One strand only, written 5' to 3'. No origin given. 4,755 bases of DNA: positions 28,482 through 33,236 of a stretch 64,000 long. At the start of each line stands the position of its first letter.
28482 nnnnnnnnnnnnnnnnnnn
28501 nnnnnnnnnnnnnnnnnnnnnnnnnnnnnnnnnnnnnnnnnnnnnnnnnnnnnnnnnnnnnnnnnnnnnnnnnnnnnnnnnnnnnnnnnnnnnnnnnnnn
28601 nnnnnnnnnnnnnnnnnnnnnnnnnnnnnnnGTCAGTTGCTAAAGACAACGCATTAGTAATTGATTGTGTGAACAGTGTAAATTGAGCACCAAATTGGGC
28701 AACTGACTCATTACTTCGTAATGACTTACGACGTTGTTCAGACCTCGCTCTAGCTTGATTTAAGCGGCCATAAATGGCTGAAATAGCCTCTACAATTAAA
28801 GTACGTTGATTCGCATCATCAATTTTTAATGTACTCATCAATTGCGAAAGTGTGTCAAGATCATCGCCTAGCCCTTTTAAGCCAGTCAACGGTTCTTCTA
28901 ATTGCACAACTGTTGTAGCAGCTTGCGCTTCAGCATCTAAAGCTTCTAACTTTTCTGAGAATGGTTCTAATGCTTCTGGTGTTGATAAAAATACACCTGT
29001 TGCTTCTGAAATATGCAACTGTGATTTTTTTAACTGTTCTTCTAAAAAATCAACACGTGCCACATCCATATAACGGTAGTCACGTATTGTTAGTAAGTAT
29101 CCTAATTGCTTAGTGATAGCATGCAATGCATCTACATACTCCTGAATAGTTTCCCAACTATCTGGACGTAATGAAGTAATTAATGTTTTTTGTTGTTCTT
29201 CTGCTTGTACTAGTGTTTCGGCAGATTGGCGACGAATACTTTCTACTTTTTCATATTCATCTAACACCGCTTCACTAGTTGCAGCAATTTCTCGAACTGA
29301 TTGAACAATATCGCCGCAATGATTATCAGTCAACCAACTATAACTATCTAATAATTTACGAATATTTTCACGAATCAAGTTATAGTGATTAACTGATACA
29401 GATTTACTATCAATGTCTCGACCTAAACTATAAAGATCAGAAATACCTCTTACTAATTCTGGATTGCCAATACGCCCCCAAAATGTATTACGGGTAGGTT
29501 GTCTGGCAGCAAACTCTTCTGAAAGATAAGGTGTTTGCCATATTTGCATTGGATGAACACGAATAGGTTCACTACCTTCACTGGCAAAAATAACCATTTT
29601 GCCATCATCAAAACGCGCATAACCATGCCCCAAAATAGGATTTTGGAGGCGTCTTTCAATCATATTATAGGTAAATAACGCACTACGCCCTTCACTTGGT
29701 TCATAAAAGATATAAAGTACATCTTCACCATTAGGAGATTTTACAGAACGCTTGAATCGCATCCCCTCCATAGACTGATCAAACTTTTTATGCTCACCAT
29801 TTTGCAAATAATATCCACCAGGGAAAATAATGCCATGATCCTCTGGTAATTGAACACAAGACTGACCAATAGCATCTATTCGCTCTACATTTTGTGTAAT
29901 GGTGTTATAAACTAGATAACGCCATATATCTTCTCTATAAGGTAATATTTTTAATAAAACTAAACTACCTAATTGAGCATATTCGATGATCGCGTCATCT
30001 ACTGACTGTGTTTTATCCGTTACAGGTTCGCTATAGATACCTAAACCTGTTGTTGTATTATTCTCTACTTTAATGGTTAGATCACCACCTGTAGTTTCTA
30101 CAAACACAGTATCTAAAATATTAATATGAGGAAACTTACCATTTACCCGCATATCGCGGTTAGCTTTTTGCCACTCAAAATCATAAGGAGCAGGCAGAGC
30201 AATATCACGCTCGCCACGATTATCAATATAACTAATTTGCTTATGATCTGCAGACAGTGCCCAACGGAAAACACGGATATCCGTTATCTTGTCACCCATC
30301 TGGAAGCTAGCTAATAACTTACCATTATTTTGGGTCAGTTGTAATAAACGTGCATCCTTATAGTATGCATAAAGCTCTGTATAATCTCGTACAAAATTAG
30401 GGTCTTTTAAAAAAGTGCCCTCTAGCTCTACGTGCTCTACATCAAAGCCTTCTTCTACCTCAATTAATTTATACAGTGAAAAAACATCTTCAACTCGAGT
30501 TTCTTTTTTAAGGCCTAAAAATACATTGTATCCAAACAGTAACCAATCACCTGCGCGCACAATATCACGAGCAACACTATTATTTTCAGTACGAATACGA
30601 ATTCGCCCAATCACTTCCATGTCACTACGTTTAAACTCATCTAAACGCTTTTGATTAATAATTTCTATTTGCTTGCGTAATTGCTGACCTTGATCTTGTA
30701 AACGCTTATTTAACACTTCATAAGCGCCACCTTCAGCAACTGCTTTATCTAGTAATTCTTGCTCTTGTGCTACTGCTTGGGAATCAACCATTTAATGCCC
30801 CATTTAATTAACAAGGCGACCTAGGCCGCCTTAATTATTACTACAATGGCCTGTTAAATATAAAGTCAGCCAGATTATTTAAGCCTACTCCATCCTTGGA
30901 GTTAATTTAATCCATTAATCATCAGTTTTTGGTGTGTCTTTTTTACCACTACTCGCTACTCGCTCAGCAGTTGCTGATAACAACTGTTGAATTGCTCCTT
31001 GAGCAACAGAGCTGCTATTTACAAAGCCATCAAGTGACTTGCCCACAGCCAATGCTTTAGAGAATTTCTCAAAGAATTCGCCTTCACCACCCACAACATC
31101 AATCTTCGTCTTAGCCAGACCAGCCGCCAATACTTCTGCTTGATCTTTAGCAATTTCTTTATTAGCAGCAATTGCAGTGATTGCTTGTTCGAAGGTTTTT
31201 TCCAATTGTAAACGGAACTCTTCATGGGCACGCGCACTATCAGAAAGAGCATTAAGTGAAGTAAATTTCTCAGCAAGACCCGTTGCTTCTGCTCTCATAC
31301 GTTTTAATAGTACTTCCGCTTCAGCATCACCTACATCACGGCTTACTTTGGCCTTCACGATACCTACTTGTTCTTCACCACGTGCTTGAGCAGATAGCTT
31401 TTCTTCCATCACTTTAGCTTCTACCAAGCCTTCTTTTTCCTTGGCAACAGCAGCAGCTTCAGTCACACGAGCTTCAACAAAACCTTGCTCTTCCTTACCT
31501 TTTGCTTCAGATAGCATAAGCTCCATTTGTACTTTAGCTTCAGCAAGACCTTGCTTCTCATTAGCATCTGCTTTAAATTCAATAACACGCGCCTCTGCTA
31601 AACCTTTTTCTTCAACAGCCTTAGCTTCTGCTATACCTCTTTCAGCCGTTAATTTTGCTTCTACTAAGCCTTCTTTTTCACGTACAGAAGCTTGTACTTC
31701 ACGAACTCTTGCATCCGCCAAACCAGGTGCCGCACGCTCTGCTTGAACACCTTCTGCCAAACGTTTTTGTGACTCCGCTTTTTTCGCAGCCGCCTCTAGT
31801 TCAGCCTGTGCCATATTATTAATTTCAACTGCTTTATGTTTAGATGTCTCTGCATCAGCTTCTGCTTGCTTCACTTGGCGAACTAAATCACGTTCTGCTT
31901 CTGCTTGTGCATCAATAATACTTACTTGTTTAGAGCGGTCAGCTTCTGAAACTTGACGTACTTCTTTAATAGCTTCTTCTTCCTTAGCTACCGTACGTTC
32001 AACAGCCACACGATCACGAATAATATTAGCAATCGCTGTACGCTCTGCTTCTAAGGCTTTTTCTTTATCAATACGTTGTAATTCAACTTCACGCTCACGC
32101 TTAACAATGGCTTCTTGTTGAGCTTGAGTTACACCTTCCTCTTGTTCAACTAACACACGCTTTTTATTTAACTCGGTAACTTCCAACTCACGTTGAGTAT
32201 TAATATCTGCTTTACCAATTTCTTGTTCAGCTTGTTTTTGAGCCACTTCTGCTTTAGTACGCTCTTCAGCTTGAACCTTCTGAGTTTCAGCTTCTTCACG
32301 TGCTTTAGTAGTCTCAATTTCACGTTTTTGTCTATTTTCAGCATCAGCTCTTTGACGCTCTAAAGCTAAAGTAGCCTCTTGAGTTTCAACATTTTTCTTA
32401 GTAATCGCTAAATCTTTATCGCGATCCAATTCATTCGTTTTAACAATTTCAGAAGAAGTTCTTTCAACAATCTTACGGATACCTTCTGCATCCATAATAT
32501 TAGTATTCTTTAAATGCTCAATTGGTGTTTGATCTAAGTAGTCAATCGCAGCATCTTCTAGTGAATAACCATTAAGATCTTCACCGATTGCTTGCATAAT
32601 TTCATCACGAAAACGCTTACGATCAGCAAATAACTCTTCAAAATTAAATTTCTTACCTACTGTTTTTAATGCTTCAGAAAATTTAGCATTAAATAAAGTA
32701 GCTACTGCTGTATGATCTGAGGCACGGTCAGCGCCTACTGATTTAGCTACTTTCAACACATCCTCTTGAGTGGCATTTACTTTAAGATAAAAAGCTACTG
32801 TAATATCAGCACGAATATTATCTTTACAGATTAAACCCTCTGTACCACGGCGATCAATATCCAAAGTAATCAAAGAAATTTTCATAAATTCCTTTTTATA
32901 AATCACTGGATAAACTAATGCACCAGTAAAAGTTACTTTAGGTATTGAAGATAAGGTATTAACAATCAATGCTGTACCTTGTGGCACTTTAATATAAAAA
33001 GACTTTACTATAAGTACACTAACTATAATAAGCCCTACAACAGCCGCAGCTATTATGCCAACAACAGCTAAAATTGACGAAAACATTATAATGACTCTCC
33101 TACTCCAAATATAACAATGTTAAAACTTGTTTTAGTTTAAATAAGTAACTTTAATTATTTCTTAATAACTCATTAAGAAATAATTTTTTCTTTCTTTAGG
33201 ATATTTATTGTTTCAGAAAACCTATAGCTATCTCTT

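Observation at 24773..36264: Seven-gene operon joining PspA/IM30, a YqiJ/NfeD-like protein, two SPFH/flotillin proteins, a giant AAA+ protein and a rhomboid protease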

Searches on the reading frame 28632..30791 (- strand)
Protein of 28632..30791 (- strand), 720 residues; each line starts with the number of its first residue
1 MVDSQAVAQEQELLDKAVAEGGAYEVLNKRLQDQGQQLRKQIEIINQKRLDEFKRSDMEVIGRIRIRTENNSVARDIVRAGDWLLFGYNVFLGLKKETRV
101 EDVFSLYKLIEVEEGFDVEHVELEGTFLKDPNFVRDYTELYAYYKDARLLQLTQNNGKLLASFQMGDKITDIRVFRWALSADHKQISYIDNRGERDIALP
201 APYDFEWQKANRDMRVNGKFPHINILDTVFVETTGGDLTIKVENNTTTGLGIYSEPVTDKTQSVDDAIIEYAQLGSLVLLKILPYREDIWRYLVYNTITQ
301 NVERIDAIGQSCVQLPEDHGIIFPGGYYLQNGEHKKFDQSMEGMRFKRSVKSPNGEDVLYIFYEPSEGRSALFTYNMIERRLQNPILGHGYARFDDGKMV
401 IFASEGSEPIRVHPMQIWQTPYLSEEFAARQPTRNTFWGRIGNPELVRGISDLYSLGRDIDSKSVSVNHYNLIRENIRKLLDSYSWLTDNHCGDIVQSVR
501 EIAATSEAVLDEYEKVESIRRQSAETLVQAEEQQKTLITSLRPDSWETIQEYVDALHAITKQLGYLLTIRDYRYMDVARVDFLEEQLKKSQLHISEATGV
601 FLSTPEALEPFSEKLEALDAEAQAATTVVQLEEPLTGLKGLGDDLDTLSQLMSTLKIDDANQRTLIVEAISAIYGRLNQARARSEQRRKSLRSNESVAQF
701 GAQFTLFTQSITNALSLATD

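Call 65: predict_structure(alignment_id=A5)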
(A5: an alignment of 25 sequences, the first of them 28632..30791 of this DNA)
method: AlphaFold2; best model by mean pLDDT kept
length: 720 residues; sequences in the alignment: 25
mean_pLDDT: 80.7   pTM: 0.65
mean pLDDT of the five models: 80.7, 71.4, 69.0, 64.7, 64.7
residues with pLDDT >= 90: 118; 70-90: 498; 50-70: 86; < 50: 18
segments of 3 or more residues with pLDDT < 50: 1-10, 244-250
pLDDT, mean of each block of 10 residues (from residue 1): 36 57 78 90 90 79 85 86 87 70 91 89 92 91 83 86 82 89 85 66 86 78 83 81 50 79 85 91 90 85 88 88 89 82 83 82 82 88 83 85 74 87 69 77 88 87 72 85 88 89 86 78 83 89 81 80 87 83 89 80 75 84 81 79 73 67 74 82 79 63 66 62
secondary structure, 60 per line:
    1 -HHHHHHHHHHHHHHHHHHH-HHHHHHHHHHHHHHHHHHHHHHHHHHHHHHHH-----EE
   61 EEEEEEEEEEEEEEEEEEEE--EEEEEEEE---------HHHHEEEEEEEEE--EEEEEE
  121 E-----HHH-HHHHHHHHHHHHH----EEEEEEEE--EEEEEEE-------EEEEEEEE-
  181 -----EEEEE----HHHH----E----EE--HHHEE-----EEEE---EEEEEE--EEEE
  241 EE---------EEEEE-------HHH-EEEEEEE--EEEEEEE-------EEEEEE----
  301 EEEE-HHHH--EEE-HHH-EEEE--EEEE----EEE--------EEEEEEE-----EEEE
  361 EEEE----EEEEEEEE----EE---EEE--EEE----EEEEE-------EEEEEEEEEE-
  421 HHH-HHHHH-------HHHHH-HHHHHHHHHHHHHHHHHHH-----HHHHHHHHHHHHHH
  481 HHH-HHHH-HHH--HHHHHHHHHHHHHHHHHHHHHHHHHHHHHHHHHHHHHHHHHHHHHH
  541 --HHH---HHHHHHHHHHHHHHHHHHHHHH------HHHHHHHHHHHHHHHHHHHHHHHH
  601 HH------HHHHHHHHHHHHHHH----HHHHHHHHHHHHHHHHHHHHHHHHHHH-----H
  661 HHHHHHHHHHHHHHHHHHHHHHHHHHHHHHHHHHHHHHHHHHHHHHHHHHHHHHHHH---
elements in order (helices of 4 or more, strands of 3 or more residues): H2-20 H22-53 E59-80 E83-90 H100-103 E104-112 E115-121 H131-143 E148-155 E158-164 E172-179 E186-190 H195-198 E222-225 E229-234 E237-242 E252-256 E268-274 E277-283 E291-296 E301-304 H306-309 E312-314 E320-323 E326-329 E334-336 E345-351 E357-364 E369-376 E386-388 E391-393 E398-402 E410-419 H425-429 H437-441 H443-461 H467-483 H485-488 H495-540 H549-570 H577-602 H609-623 H628-654 H660-717

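Call 89: search_protein_representatives(protein=window:28632-30791:-)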
Query: 720 residues. Proteins with E-value up to 0.001 (for the whole library): 910; up to 1e-10: 628; up to 1e-30: 282. The best 150 are listed.
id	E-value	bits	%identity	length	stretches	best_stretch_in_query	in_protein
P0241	1.6e-257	872.7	55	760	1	8-709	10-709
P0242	5.0e-250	847.9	54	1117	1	12-719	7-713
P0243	1.6e-236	803.3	52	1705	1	13-717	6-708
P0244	3.9e-225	765.7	51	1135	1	20-718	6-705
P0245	5.2e-221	752.0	49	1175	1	19-718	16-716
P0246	9.2e-218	741.3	51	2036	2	115-719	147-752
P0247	2.6e-217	739.8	50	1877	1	15-718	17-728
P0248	6.6e-211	718.7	47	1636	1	14-717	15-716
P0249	1.4e-209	714.3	47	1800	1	18-718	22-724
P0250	1.9e-208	710.5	69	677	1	1-435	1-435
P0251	7.5e-206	702.0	47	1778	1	14-718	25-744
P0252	1.7e-203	694.2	48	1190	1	14-717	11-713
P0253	1.1e-200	684.8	48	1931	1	20-718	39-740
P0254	9.4e-200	681.8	46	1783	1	7-720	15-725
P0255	1.1e-197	674.9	44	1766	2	13-718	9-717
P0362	6.2e-92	325.5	27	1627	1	20-717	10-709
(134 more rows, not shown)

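Call 90: find_encoding_contigs(protein=P0362, flank=8000, max_places=2)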
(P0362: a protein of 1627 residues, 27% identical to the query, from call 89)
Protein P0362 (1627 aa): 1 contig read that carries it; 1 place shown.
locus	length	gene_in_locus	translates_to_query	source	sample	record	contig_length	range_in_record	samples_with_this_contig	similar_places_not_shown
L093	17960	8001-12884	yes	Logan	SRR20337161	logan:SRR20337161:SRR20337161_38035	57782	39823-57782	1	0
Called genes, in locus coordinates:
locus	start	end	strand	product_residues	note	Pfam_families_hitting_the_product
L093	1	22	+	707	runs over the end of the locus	PF01841:Transglut_core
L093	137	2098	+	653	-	PF06480:FtsH_ext, PF00004:AAA, PF17862:AAA_lid_3, PF01434:Peptidase_M41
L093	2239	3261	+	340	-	-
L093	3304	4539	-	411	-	PF01743:PolyA_pol, PF12627:PolyA_pol_RNAbd (weak)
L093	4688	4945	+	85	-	-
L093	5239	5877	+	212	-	-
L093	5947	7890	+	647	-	-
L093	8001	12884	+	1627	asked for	PF12458:DUF3686, PF25472:DUF7902, PF13401:AAA_22 (faint), PF00004:AAA (weak)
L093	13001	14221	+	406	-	PF05816:TelA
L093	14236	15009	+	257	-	-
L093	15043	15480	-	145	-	-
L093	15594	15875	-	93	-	-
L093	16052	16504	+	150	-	-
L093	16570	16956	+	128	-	-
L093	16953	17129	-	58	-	-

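Call 98: fold_search(model_id=the predicted structure, library=pdb)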
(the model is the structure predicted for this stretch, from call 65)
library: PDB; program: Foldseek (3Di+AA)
matches with E <= 10: 968; with E <= 0.001: 127
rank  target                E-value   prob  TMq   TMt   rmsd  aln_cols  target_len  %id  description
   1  4h5j_A                1.4e-05  1.00  0.19  0.33  14.0       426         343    9  Crystal Structure of the Guanine Nucleotide Exchange Factor Sec12 (P64 form) (released 2012-11-07)
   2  6qk7_A                1.8e-05  1.00  0.18  0.12  16.2       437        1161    7  Elongator catalytic subcomplex Elp123 lobe (released 2019-07-17)
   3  4ax4                  2.0e-05  1.00  0.15  0.16  25.4       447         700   10  PROLYL OLIGOPEPTIDASE FROM PORCINE BRAIN, H680A MUTANT (released 2012-09-26)
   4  8fo8_C                2.2e-05  1.00  0.18  0.07  18.5       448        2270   12  Cryo-EM structure of Rab29-LRRK2 complex in the LRRK2 dimer state (released 2024-01-03)
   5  8f5p_B                2.2e-05  0.97  0.15  0.11  30.0       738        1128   10  Structure of Leishmania tarentolae IFT-A (state 2) (released 2022-12-21)
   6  1o6g                  2.3e-05  1.00  0.16  0.16  25.4       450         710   10  PROLYL OLIGOPEPTIDASE FROM PORCINE BRAIN, D641N MUTANT WITH BOUND PEPTIDE LIGAND SUC-GLY-PRO (released 2002-11-18)
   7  1vz2                  2.6e-05  1.00  0.15  0.16  25.7       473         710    9  PROLYL OLIGOPEPTIDASE FROM PORCINE BRAIN, Y73C/V427C/C255T MUTANT (released 2004-07-01)
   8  8y6b_D                2.7e-05  1.00  0.20  0.25  14.9       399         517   10  Structure of human LGI1-ADAM22 complex in space group P212121 (released 2024-02-14)
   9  7k58_C                2.8e-05  0.90  0.13  0.04  40.8       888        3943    9  Structure of outer-arm dyneins bound to microtubule with microtubule binding state 1(MTBS-1) (released 2021-09-29)
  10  9n73_LI               3.2e-05  0.98  0.16  0.18  35.6       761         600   10  SSU processome maturation and disassembly, State G (released 2025-10-29)
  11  8fo2_E                3.4e-05  0.99  0.16  0.07  18.8       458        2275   10  Cryo-EM structure of Rab29-LRRK2 complex in the LRRK2 monomer state (released 2024-01-03)
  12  9q5x_A                3.7e-05  1.00  0.16  0.17  25.2       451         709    9  Human prolyl endopeptidase (PREP) - complex with KT-2-74 (released 2026-01-21)
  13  1vz3                  3.9e-05  1.00  0.16  0.16  25.6       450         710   10  PROLYL OLIGOPEPTIDASE FROM PORCINE BRAIN, T597C MUTANT (released 2004-07-01)
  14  1qfm                  4.1e-05  1.00  0.16  0.16  25.5       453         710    9  PROLYL OLIGOPEPTIDASE FROM PORCINE MUSCLE (released 1999-05-13)
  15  3iun                  4.5e-05  0.99  0.13  0.14  25.8       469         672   10  apPEP_D622N opened state (released 2010-05-05)
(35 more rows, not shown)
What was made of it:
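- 25332..30791 (-): bacE: 1819-aa soluble AAA+ protein, annotated in databases as 'DNA repair ATPase'. Layout: N-terminal helix, beta-propeller (~59-419), helical bundles and coiled coil (~425-1240), then one AAA+ module (Walker A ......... at 1307-1315; Walker B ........). AF2 model of residues 1-720 has pLDDT 81 (call 65), with beta-propeller matches by Foldseek (call 98).
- On bac operon / CesT-Tir-PspA-YqiJ-flotillin-AAA+ operon class: AF2 model plus Foldseek beta-propeller hits (calls 65, 98).
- Tried and rejected: Foldseek did recover beta-propellers (call 98).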

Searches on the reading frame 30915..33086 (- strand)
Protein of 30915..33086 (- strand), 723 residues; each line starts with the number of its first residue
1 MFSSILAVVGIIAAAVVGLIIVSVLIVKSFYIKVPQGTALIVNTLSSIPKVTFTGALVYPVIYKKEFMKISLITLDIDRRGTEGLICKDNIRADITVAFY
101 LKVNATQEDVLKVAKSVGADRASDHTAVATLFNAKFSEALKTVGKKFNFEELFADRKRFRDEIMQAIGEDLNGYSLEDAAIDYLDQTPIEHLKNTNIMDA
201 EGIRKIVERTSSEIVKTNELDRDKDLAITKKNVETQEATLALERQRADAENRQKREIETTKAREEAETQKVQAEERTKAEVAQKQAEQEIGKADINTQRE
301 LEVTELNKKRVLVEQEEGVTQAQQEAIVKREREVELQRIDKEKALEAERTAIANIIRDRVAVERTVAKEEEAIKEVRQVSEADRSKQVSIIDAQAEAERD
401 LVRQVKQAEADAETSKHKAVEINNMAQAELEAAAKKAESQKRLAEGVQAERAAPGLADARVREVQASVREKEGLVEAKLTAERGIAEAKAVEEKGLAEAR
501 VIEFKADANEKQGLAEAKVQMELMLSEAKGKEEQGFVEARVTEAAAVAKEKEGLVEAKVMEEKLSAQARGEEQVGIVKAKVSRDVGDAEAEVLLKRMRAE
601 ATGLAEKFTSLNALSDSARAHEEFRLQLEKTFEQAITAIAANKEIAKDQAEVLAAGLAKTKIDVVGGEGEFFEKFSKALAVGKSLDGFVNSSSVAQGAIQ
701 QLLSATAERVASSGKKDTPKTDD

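Call 3: search_protein_families(library=pfam, proteins=[window:30915-33086:-], max_evalue=0.01)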
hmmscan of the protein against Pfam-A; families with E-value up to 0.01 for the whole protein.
window:30915-33086:- (723 aa): 0 families

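Call 4: search_protein_families(library=ncbifam, proteins=[window:30915-33086:-], max_evalue=0.01)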
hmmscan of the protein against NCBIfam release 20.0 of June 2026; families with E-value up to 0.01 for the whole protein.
window:30915-33086:- (723 aa): 0 families

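Call 6: search_protein_families(library=padloc, proteins=[window:30915-33086:-], max_evalue=0.01)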
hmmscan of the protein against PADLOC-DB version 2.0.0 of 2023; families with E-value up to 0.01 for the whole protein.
window:30915-33086:- (723 aa): 0 families

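Call 29: search_solved_structures(query=window:30915-33086:-, max_evalue=0.1)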
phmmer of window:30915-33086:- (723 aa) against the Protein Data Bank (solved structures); distinct sequences matched with E-value up to 0.1: 1.
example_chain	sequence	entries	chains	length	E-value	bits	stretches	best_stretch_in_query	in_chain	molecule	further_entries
1zun_A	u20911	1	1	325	0.0053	18.8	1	113-368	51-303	Sulfate adenylyltransferase subunit 2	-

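Call 34: search_protein_families(library=pfam, alignment_id=A2, max_evalue=1)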
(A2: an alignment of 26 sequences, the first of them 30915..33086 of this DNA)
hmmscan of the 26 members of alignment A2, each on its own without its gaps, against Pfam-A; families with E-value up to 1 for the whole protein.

A. member 1, window:30915-33086:- (723 aa): 0 families

B. families by the number of members that match (of 26 scanned): 6 families
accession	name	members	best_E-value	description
PF22914.2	Fibulin_C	2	0.17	Fibulin C-terminal Ig-like domain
PF15975.10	Flot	1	0.012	Flotillin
PF13547.12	GTA_TIM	1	0.065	GTA TIM-barrel-like domain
PF06900.16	DUF1270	1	0.13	Protein of unknown function (DUF1270)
PF24265.1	DUF7466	1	0.15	Family of unknown function (DUF7466)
PF04956.18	TrbC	1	0.45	TrbC/VIRB2 pilin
